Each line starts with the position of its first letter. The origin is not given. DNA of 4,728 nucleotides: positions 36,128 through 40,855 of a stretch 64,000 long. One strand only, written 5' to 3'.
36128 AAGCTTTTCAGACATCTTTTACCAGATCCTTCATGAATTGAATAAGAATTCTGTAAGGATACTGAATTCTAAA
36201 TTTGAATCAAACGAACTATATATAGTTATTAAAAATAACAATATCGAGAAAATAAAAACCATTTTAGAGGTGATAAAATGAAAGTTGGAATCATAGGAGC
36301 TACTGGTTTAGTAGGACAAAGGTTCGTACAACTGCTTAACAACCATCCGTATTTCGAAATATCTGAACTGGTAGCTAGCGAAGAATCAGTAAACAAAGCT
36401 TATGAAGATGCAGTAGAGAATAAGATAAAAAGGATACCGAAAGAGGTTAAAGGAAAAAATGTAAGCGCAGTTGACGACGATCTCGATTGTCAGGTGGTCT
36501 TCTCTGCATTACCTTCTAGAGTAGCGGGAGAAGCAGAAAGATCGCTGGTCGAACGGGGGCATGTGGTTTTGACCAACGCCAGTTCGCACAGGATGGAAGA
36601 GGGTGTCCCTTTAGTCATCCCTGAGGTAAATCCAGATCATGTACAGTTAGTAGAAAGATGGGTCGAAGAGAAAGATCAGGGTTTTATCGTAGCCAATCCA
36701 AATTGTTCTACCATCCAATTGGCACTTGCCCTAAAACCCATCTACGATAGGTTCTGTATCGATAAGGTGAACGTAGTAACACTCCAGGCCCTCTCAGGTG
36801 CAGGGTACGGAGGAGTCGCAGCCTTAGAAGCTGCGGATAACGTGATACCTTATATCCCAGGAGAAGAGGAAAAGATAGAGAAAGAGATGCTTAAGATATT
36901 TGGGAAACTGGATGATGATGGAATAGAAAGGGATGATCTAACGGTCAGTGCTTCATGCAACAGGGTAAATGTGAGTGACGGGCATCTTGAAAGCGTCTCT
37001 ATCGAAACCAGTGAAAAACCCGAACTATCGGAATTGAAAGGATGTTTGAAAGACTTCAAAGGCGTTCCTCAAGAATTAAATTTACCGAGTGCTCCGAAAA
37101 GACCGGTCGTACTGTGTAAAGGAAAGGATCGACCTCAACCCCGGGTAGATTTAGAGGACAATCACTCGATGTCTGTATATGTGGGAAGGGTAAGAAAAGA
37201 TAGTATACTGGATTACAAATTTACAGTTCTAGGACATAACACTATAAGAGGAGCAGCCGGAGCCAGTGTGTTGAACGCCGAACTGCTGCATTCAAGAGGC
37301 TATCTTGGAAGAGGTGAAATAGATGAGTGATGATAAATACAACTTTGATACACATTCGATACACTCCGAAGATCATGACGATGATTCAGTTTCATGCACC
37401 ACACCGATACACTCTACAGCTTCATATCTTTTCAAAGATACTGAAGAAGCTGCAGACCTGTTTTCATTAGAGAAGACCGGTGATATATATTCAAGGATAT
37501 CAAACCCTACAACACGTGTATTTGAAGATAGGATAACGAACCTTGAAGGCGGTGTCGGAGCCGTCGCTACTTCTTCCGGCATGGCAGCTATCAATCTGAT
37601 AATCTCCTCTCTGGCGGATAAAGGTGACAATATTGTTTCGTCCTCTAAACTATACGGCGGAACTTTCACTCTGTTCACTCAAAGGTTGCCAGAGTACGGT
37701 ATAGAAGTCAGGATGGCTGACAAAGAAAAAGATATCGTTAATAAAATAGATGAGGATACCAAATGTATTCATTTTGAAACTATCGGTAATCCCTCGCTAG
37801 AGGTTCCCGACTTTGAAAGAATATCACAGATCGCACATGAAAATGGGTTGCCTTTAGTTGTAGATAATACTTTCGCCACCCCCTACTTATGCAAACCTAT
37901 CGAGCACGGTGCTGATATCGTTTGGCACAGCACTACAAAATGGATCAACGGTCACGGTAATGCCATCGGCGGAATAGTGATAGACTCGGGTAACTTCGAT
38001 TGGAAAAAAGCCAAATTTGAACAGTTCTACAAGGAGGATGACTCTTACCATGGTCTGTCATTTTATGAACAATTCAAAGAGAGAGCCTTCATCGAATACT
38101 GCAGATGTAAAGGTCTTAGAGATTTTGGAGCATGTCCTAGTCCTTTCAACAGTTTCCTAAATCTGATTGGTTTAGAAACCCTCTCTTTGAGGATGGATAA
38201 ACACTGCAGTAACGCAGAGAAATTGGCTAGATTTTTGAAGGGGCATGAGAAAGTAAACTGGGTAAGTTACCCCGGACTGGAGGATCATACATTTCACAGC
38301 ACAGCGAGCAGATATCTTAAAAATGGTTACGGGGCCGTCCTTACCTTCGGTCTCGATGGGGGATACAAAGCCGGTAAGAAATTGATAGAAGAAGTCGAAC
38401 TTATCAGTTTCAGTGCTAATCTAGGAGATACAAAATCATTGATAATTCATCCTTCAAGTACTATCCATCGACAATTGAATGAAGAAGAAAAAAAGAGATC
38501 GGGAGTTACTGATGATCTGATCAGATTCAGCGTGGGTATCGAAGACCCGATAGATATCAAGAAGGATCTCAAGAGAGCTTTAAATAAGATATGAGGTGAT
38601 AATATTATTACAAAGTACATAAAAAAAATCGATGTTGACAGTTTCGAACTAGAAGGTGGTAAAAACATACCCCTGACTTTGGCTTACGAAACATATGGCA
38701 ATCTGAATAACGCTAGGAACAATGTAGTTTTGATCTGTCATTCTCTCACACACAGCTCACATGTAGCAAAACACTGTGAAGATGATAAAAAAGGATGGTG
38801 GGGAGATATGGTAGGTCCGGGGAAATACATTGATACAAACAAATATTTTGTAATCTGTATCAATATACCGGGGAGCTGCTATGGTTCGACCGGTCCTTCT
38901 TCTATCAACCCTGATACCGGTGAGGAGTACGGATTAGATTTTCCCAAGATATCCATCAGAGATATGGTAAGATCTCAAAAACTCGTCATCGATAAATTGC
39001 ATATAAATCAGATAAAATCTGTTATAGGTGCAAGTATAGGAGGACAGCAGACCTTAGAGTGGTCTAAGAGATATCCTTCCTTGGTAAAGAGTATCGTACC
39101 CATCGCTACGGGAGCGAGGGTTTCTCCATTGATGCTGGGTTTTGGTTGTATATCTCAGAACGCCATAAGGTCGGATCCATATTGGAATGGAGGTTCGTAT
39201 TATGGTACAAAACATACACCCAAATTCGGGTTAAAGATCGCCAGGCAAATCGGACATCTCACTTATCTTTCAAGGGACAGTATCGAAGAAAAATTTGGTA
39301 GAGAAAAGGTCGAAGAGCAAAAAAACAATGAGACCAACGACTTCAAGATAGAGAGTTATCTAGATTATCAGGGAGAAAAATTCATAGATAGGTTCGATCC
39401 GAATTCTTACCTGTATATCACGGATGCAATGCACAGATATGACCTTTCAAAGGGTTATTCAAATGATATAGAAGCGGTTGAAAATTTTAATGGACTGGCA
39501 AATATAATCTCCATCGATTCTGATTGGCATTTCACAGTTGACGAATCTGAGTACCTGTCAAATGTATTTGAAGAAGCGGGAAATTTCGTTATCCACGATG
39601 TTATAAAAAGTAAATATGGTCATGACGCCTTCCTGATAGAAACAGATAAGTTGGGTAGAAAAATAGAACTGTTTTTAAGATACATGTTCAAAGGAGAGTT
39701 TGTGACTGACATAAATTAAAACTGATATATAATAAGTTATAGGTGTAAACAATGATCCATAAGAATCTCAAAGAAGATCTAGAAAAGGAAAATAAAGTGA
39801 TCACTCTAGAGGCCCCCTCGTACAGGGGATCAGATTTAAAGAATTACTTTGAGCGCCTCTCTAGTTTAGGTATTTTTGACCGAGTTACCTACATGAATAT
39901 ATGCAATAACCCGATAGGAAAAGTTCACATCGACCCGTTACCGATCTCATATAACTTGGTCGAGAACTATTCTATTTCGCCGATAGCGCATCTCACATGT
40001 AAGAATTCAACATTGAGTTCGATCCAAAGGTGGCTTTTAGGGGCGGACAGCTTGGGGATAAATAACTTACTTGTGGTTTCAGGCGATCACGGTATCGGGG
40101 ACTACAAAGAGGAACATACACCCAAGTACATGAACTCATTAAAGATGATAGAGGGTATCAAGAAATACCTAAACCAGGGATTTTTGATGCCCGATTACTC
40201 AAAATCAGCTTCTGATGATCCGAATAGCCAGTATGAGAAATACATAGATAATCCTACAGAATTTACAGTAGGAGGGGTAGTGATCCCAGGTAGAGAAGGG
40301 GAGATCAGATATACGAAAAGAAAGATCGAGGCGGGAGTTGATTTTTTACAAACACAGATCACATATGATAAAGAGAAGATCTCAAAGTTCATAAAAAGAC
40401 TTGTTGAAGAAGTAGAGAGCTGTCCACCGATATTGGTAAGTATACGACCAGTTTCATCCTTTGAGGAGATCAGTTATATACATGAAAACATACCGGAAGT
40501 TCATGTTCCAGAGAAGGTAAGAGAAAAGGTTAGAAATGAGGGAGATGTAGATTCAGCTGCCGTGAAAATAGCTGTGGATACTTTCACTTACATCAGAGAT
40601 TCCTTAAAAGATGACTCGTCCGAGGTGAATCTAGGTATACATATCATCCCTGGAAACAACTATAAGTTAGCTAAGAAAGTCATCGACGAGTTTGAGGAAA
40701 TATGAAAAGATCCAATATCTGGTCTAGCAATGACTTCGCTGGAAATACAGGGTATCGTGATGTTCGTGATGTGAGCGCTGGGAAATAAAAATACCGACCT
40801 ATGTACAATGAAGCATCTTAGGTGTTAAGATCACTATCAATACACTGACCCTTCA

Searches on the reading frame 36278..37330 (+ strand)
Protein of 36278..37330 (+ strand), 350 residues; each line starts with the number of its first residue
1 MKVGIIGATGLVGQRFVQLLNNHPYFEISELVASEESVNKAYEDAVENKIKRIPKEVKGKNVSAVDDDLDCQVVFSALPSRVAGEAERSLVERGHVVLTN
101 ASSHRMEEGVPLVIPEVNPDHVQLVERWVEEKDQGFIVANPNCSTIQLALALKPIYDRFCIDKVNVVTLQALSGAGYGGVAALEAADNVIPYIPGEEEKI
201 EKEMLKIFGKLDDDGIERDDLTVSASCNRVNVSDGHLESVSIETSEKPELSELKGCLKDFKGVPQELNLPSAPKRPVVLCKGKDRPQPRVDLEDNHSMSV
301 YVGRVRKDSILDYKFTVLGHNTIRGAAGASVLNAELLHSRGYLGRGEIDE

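Call 37: search_protein_families(library=pfam, proteins=[window:36278-37330:+], max_evalue=0.01)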
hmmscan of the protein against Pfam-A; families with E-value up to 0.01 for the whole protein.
window:36278-37330:+ (350 aa): 5 families
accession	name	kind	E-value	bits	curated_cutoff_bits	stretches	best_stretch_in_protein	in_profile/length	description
PF02774.23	Semialdhyde_dhC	-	9.9e-32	111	26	1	152-323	1-183/184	Semialdehyde dehydrogenase, dimerisation domain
PF01118.30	Semialdhyde_dh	-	3.9e-31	108.4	26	1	2-123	1-119/121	Semialdehyde dehydrogenase, NAD binding domain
PF01113.26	DapB_N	-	0.00016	22.2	25.6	1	1-77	1-76/124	Dihydrodipicolinate reductase, N-terminus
PF01408.29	GFO_IDH_MocA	-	0.004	18.3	24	1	1-98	1-90/120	Oxidoreductase family, NAD-binding Rossmann fold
PF00056.29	Ldh_1_N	-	0.0071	16.8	27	0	1-100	1-100/141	lactate/malate dehydrogenase, NAD binding domain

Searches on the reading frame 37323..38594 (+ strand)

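Call 37: search_protein_families(library=pfam, proteins=[window:37323-38594:+], max_evalue=0.01)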
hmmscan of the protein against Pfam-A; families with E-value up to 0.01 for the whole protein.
window:37323-38594:+ (423 aa): 5 families
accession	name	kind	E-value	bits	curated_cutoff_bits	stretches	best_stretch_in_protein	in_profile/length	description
PF01053.26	Cys_Met_Meta_PP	-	2.5e-129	431.6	27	1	9-420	1-380/381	Cys/Met metabolism PLP-dependent enzyme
PF00155.27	Aminotran_1_2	-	0.00014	21.7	19.7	1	78-185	66-189/361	Aminotransferase class I and II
PF01041.23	DegT_DnrJ_EryC1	-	0.00072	19.3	19.8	1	60-183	22-147/360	DegT/DnrJ/EryC1/StrS aminotransferase family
PF02347.22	GDC-P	-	0.001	18.4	26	1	88-205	141-257/429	Glycine cleavage system P-protein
PF00266.25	Aminotran_5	-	0.0012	18.3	21.5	1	83-187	67-181/371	Aminotransferase class-V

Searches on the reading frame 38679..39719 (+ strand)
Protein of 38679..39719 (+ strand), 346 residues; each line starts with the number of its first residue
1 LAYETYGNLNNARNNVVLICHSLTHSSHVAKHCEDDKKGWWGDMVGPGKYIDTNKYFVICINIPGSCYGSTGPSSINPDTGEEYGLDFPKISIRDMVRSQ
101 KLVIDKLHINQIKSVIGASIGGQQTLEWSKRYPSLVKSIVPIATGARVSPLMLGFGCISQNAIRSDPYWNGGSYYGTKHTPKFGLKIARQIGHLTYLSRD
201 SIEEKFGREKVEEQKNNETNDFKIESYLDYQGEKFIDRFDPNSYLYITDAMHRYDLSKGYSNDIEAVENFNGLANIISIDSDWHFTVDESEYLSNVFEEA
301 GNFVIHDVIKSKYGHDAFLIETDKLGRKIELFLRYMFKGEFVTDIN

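Call 37: search_protein_families(library=pfam, proteins=[window:38679-39719:+], max_evalue=0.01)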
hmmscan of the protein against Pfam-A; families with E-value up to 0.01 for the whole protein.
window:38679-39719:+ (346 aa): 1 family
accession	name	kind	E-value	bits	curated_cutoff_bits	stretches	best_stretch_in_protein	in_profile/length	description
PF00561.26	Abhydrolase_1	-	5.8e-17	62.6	25.8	1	15-249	1-201/245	alpha/beta hydrolase fold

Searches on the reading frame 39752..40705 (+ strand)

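Call 37: search_protein_families(library=pfam, proteins=[window:39752-40705:+], max_evalue=0.01)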
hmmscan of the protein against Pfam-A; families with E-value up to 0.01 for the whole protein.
window:39752-40705:+ (317 aa): 2 families
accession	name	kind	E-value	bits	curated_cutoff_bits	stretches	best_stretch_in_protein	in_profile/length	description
PF02219.23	MTHFR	-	2.5e-25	89.9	24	1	8-313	4-285/287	Methylenetetrahydrofolate reductase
PF19345.5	MTHFR_2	-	0.0068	15.9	27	1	173-238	144-208/295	Mycobacterial methylenetetrahydrofolate reductase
